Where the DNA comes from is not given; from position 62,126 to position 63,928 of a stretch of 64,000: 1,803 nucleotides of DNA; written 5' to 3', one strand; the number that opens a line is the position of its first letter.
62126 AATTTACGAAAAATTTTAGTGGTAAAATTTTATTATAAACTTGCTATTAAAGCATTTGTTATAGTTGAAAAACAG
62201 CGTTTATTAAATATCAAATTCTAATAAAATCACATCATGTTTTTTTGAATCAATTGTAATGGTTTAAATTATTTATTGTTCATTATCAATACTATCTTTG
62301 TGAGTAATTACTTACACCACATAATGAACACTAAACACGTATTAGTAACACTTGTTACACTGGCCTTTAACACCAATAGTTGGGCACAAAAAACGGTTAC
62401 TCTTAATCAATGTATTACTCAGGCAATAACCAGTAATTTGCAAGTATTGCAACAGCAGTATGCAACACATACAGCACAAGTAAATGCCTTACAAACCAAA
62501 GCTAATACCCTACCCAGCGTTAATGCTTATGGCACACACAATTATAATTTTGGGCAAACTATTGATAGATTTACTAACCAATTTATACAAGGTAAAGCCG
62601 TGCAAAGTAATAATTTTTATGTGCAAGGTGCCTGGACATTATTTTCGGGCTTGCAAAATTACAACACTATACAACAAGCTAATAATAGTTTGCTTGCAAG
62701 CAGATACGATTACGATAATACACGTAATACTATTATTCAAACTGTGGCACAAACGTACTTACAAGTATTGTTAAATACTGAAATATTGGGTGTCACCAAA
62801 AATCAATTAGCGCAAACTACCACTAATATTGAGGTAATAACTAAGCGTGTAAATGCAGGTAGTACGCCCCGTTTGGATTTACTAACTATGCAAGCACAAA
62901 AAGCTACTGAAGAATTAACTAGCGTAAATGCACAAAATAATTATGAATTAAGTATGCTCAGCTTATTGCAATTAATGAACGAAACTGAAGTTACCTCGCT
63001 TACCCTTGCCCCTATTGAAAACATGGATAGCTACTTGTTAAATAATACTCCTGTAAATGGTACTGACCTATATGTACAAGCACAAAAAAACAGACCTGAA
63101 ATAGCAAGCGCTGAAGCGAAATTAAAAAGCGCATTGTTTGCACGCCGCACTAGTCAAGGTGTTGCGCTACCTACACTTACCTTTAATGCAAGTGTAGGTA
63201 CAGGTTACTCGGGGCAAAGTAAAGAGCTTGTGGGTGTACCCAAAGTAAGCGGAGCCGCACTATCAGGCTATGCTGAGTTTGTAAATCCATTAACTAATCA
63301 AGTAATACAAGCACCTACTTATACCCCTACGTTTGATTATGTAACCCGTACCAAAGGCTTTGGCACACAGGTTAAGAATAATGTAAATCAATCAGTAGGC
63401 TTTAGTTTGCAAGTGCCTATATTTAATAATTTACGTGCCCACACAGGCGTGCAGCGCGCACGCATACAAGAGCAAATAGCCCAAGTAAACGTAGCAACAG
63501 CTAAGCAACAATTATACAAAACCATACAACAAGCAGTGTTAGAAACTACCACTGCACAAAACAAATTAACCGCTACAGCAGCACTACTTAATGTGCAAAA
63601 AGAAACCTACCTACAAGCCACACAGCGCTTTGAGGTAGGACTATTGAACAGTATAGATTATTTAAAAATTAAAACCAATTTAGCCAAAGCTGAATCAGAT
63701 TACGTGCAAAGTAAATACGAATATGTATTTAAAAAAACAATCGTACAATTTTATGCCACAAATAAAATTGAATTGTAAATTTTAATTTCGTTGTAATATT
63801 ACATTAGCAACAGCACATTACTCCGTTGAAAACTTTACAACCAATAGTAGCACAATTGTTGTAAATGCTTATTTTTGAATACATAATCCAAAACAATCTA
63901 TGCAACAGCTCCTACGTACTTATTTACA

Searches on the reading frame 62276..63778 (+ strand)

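Call 25: search_protein_families(library=ncbifam, proteins=[window:62276-63778:+], max_evalue=0.0001)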
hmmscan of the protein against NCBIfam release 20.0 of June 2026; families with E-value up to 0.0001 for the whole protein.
window:62276-63778:+ (500 aa): 5 families
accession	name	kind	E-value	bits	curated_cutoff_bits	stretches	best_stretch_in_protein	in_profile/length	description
TIGR01844.1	type_I_sec_TolC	subfamily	1.3e-39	136.4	225.15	3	42-313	4-265/414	TolC family outer membrane protein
TIGR01845.1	outer_NodT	subfamily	3e-17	62.6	210.05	1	42-313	58-323/460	efflux transporter outer membrane subunit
NF052390.1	efflux_OMP_AbuO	equivalog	8e-14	51.2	700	2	371-486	307-422/447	multidrug efflux outer membrane protein AbuO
NF007002.0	PRK09465.1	equivalog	4.6e-13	48.5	495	1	20-314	3-284/460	outer membrane channel protein TolC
NF033143.1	efflux_OM_AdeK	equivalog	1.3e-05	24.1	900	0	369-464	333-428/480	multidrug efflux RND transporter AdeIJK outer membrane channel subunit AdeK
